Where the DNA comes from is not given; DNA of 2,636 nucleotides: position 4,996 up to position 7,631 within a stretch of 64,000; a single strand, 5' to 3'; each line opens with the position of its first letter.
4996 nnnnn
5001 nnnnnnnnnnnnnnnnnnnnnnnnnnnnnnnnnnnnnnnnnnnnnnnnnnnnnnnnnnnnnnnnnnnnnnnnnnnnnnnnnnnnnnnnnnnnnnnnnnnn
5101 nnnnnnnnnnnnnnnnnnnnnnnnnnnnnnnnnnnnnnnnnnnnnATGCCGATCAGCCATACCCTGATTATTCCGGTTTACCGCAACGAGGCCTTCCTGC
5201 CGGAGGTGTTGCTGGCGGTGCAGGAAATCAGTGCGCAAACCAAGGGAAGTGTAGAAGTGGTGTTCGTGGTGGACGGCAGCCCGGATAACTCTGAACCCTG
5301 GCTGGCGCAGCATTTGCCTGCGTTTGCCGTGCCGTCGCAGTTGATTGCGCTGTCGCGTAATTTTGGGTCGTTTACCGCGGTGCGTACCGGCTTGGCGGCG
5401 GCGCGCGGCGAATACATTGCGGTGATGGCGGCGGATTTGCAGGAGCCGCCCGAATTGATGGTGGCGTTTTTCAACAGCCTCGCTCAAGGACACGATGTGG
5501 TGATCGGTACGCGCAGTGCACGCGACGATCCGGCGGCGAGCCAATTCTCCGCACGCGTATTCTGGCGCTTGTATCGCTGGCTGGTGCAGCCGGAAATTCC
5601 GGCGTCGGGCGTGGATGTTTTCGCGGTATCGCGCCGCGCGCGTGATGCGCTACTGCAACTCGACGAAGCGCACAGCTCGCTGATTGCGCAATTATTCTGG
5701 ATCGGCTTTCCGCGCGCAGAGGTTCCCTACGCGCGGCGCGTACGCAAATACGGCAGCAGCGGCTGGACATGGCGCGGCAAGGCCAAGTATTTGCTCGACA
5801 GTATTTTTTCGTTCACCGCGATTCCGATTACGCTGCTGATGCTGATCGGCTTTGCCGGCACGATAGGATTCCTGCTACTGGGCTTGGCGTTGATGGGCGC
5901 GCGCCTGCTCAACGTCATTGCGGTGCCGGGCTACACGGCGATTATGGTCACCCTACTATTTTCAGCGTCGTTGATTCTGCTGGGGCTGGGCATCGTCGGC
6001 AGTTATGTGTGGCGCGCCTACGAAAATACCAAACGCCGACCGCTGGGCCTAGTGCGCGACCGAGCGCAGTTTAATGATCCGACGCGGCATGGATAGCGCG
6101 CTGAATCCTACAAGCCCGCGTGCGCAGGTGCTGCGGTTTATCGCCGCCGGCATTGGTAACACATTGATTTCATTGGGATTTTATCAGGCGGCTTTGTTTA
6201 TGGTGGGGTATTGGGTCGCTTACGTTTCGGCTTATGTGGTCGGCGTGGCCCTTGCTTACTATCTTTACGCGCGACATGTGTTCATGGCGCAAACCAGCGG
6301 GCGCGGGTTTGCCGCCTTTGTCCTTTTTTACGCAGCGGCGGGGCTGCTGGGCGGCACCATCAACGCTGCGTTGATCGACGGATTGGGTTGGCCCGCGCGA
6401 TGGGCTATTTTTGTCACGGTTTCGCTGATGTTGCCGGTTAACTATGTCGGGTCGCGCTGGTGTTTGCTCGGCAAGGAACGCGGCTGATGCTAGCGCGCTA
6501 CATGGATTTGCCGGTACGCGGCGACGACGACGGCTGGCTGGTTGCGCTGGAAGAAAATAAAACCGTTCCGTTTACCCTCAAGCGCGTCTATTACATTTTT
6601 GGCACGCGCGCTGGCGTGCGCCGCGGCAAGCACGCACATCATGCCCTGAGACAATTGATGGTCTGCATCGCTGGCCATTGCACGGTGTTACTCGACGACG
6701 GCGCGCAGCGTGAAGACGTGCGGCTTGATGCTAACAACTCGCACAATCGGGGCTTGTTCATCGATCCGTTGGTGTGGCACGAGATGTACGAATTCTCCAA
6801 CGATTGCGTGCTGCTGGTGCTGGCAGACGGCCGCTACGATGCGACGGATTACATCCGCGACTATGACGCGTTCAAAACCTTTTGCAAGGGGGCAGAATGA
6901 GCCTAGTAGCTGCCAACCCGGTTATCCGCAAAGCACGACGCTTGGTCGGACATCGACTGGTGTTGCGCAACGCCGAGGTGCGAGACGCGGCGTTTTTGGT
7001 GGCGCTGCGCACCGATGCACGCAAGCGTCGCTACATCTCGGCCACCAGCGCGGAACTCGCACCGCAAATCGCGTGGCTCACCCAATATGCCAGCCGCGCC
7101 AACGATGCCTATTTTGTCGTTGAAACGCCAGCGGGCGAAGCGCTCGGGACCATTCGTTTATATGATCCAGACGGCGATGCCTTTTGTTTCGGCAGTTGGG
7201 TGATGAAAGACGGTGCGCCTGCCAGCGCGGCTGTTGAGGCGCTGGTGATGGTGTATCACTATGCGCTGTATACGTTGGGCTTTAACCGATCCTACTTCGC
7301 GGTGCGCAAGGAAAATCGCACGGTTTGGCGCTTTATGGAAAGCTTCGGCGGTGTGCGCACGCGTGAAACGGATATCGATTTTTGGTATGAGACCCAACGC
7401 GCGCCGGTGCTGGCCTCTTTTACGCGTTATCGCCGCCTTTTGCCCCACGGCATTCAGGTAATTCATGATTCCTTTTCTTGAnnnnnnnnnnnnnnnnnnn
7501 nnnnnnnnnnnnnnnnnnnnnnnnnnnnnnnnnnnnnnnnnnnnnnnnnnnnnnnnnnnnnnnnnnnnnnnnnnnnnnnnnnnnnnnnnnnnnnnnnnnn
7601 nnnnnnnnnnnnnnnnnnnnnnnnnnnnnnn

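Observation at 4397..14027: Ten-gene, translationally coupled operon joining a Gtr/Arn-type three-component glycosylation system to 3-amino-3,6-dideoxyhexose synthesis genes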

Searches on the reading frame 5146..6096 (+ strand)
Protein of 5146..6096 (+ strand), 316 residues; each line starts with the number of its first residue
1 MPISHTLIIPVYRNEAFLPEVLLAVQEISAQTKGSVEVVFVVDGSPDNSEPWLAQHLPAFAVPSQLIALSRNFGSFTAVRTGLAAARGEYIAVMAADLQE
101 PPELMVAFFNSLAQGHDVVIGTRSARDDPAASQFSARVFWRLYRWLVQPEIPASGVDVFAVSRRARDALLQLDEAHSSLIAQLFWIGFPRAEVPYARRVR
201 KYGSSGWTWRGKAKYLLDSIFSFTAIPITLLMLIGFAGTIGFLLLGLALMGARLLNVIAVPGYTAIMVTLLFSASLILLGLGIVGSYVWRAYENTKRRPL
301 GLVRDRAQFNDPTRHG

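Call 4: search_protein_families(library=pfam, proteins=[window:5146-6096:+], max_evalue=0.01)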
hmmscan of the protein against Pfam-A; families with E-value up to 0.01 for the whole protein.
window:5146-6096:+ (316 aa): 1 family
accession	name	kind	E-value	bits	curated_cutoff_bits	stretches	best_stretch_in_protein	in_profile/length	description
PF00535.33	Glycos_transf_2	-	1.3e-20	74.4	23.3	1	7-137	2-129/168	Glycosyl transferase family 2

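Call 5: search_protein_families(library=ncbifam, proteins=[window:5146-6096:+], max_evalue=0.01)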
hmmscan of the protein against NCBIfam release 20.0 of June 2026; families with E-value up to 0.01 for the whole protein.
window:5146-6096:+ (316 aa): 13 families
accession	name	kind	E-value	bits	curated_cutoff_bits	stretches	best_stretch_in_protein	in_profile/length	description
NF047588.1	GlcsyltransPgfSStrep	equivalog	1.2e-42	146.2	500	1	6-304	4-303/308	glycosyltransferase PgfS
NF007986.1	PRK10714.1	equivalog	2.9e-29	102.1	529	1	6-303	9-308/316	undecaprenyl-phosphate 4-deoxy-4-formamido-L-arabinose transferase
NF007482.0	PRK10073.1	equivalog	5.7e-10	38.7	423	1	6-106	9-104/334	glycosyltransferase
NF041875.1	EPS_EpsD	equivalog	9.8e-10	38.3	370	1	8-160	4-157/325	exopolysaccharide biosynthesis glycosyltransferase EpsD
TIGR03965.1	mycofact_glyco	equivalog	1.3e-06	27.5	280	1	5-102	76-169/467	mycofactocin biosynthesis glycosyltransferase MftF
TIGR03937.1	PgaC_IcaA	equivalog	9e-06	24.9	422.3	1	6-97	48-135/407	poly-beta-1,6-N-acetyl-D-glucosamine synthase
NF058614.1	PPMAGASynPpgS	equivalog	9.8e-05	21.9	370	1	7-133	4-123/226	polyprenyl-phospho-N-acetylgalactosaminyl synthase PpgS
TIGR04283.1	glyco_like_mftF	equivalog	0.00021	20.9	182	1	7-115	3-100/221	TIGR04283 family arsenosugar biosynthesis glycosyltransferase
NF041391.1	DPhHxTase_Halo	equivalog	0.00028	19.9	375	1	24-126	13-107/213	dolichyl-phosphate hexose transferase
NF050819.1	PolSacchBiosHfsG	equivalog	0.0007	18.8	500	1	7-121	16-127/302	polysaccharide biosynthesis protein HfsG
NF047683.1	TeichurnBiosyTuaG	equivalog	0.00087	19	400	1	6-98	9-97/252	teichuronic acid biosynthesis protein TuaG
NF041394.1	GtaseAglG_Halo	equivalog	0.0052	16.1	440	1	9-112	7-107/304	glucosyl-dolichyl phosphate glucuronosyltransferase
NF038302.1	EPS_HpsE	equivalog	0.0073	15.3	300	1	5-97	3-96/307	hormogonium polysaccharide biosynthesis glycosyltransferase HpsE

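Call 43: search_solved_structures(query=window:5146-6096:+, max_evalue=0.00001)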
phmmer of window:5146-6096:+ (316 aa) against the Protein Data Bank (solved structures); distinct sequences matched with E-value up to 0.00001: 8.
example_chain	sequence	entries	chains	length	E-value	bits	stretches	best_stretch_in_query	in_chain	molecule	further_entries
5ekp_C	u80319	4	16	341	8e-43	150.1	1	4-305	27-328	Uncharacterized glycosyltransferase sll0501 | Glycosyltransferase sll0501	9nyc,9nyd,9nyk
9nye_A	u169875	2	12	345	8.4e-43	150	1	4-305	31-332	Glycosyltransferase sll0501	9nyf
5eke_A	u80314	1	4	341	3.7e-42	147.9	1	4-305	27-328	Uncharacterized glycosyltransferase sll0501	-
9hwj_A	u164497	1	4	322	8.1e-27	97.5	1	6-304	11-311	Undecaprenyl-phosphate 4-deoxy-4-formamido-L-arabinose transferase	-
9bhc_C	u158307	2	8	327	8.3e-25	90.9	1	6-304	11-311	Undecaprenyl-phosphate 4-deoxy-4-formamido-L-arabinose transferase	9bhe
8vxh_A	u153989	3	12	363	1.2e-24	90.4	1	6-304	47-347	Undecaprenyl-phosphate 4-deoxy-4-formamido-L-arabinose transferase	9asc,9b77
5mlz_A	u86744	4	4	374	5.5e-10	42.3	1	6-127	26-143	Dolichol monophosphate mannose synthase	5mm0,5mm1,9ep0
3bcv_A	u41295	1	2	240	4.7e-07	32.6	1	6-111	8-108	Putative glycosyltransferase protein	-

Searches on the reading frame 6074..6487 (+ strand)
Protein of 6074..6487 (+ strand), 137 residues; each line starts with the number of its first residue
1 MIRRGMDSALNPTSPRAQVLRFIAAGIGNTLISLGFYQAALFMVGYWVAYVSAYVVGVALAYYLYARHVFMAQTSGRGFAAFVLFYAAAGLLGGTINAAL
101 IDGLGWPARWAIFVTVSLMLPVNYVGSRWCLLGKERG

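Call 4: search_protein_families(library=pfam, proteins=[window:6074-6487:+], max_evalue=0.01)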
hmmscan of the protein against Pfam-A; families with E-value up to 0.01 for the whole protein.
window:6074-6487:+ (137 aa): 1 family
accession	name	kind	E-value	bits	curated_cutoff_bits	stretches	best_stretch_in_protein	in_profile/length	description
PF04138.20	GtrA_DPMS_TM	-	2.6e-14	53.9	26.1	1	21-130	1-115/117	GtrA/DPMS, transmembrane domain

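Call 5: search_protein_families(library=ncbifam, proteins=[window:6074-6487:+], max_evalue=0.01)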
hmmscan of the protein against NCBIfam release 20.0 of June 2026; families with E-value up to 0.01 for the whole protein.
window:6074-6487:+ (137 aa): 0 families

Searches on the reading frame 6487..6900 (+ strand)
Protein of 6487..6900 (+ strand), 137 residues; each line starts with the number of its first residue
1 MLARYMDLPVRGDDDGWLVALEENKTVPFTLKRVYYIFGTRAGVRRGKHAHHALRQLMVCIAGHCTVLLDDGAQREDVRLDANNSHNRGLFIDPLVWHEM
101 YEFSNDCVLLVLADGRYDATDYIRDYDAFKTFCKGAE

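Call 4: search_protein_families(library=pfam, proteins=[window:6487-6900:+], max_evalue=0.01)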
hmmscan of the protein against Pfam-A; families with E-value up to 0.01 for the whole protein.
window:6487-6900:+ (137 aa): 2 families
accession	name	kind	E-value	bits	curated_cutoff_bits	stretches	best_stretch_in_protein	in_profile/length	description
PF05523.17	FdtA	-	1.8e-44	151.1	23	1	4-132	4-129/131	WxcM-like, C-terminal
PF14667.12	Polysacc_synt_C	-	0.0006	20.4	28.7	1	37-112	22-97/111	Polysaccharide biosynthesis C-terminal domain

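Call 5: search_protein_families(library=ncbifam, proteins=[window:6487-6900:+], max_evalue=0.01)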
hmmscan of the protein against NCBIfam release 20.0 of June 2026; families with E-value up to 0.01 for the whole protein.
window:6487-6900:+ (137 aa): 1 family
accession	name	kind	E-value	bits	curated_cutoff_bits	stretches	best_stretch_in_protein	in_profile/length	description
TIGR04366.1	cupin_WbuC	subfamily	2.3e-05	24.2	42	1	49-120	50-122/132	WbuC family cupin fold metalloprotein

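Call 34: search_solved_structures(query=window:6487-6900:+, max_evalue=0.001)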
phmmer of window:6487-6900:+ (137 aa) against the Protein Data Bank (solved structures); distinct sequences matched with E-value up to 0.001: 12.
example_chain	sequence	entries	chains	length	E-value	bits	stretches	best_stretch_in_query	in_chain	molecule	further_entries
2pa7_A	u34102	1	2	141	4.9e-40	139.8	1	13-133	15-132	DTDP-6-deoxy-3,4-keto-hexulose isomerase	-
2pae_A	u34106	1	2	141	4.8e-39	136.6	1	13-133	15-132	DTDP-6-deoxy-3,4-keto-hexulose isomerase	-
2pak_A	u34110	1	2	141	4.8e-39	136.6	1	13-133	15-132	DTDP-6-deoxy-3,4-keto-hexulose isomerase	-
2pam_A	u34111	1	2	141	4.6e-38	133.4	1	13-133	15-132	DTDP-6-deoxy-3,4-keto-hexulose isomerase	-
4zu4_A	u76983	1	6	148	2.6e-29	105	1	17-132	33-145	WxcM-like protein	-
5tpu_A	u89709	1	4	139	6.5e-29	103.8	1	6-129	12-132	Putative uncharacterized protein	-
4mzu_A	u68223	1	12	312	1.2e-28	102.9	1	18-132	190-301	WxcM-like protein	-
7n67_A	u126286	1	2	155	3.9e-28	101.2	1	6-130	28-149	FdtA domain-containing protein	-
4zu7_A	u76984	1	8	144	3.5e-27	98.1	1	12-129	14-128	QdtA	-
4o9e_A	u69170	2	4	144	6.1e-26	94.1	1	12-129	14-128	QdtA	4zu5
4o9g_A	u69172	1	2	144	5.9e-25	90.9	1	12-129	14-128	QdtA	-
5tpv_A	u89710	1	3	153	1e-22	83.6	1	23-129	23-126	WlaRA, TDP-fucose-3,4-ketoisomerase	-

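Call 72: search_solved_structures(query=window:6487-6900:+, max_evalue=1e-20, show_alignments=5)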
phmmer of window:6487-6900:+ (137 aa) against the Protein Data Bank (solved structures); distinct sequences matched with E-value up to 1e-20: 12.
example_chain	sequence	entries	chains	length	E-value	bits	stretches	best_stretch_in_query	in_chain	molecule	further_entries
2pa7_A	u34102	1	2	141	4.9e-40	139.8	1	13-133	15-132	DTDP-6-deoxy-3,4-keto-hexulose isomerase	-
2pae_A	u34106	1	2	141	4.8e-39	136.6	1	13-133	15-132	DTDP-6-deoxy-3,4-keto-hexulose isomerase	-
2pak_A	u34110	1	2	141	4.8e-39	136.6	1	13-133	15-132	DTDP-6-deoxy-3,4-keto-hexulose isomerase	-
2pam_A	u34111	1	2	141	4.6e-38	133.4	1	13-133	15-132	DTDP-6-deoxy-3,4-keto-hexulose isomerase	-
4zu4_A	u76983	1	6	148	2.6e-29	105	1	17-132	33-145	WxcM-like protein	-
5tpu_A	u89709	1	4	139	6.5e-29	103.8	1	6-129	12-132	Putative uncharacterized protein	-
4mzu_A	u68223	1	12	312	1.2e-28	102.9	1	18-132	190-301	WxcM-like protein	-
7n67_A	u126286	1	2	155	3.9e-28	101.2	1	6-130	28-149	FdtA domain-containing protein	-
4zu7_A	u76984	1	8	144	3.5e-27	98.1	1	12-129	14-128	QdtA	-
4o9e_A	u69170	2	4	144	6.1e-26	94.1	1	12-129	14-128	QdtA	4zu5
4o9g_A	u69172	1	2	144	5.9e-25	90.9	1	12-129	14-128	QdtA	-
5tpv_A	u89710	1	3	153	1e-22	83.6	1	23-129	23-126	WlaRA, TDP-fucose-3,4-ketoisomerase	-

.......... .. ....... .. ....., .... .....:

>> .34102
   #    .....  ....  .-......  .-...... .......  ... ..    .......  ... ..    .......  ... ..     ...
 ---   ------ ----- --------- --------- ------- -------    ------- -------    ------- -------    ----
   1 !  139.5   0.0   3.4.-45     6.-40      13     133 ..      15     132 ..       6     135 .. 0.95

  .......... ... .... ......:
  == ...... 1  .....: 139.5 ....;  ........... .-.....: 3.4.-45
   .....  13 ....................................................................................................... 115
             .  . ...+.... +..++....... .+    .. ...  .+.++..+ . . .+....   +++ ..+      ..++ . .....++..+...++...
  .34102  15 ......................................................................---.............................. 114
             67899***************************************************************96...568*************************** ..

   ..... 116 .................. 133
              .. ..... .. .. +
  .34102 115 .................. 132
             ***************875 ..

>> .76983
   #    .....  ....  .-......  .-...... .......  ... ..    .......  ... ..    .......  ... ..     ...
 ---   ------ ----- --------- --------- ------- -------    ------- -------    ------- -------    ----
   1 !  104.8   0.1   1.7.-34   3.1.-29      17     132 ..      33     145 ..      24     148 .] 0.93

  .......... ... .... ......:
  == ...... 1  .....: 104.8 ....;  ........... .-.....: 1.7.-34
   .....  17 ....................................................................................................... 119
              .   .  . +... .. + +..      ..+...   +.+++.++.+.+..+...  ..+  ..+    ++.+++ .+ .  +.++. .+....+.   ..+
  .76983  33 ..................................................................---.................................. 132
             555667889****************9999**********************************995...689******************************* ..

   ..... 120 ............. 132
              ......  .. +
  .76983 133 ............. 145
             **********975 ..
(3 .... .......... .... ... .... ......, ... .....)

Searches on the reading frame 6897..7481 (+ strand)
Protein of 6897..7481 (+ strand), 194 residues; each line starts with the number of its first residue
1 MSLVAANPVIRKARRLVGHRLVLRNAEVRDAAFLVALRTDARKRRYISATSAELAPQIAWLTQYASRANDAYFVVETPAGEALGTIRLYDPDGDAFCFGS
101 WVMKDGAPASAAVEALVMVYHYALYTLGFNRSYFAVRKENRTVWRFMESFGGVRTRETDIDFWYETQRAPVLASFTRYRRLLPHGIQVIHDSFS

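Call 4: search_protein_families(library=pfam, proteins=[window:6897-7481:+], max_evalue=0.01)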
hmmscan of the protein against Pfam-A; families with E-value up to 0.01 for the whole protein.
window:6897-7481:+ (194 aa): 1 family
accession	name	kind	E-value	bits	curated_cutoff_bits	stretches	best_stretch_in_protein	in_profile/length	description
PF13302.13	Acetyltransf_3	-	3.2e-14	54.3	25.4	1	20-151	1-136/138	Acetyltransferase (GNAT) domain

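Call 5: search_protein_families(library=ncbifam, proteins=[window:6897-7481:+], max_evalue=0.01)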
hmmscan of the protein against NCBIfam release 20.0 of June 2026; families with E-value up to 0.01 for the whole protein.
window:6897-7481:+ (194 aa): 0 families

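Call 36: search_solved_structures(query=window:6897-7481:+, max_evalue=0.01)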
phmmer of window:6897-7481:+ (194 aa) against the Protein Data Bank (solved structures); distinct sequences matched with E-value up to 0.01: 1.
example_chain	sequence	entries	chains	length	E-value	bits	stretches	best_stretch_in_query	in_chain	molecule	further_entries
5kta_A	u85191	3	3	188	4.3e-23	85.2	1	20-182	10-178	FdhC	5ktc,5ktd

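Call 75: search_solved_structures(query=window:6897-7481:+, max_evalue=0.01, show_alignments=1)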
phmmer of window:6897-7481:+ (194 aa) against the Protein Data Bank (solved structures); distinct sequences matched with E-value up to 0.01: 1.
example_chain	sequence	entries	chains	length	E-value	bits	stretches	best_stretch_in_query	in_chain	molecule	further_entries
5kta_A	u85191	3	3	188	4.3e-23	85.2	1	20-182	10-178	FdhC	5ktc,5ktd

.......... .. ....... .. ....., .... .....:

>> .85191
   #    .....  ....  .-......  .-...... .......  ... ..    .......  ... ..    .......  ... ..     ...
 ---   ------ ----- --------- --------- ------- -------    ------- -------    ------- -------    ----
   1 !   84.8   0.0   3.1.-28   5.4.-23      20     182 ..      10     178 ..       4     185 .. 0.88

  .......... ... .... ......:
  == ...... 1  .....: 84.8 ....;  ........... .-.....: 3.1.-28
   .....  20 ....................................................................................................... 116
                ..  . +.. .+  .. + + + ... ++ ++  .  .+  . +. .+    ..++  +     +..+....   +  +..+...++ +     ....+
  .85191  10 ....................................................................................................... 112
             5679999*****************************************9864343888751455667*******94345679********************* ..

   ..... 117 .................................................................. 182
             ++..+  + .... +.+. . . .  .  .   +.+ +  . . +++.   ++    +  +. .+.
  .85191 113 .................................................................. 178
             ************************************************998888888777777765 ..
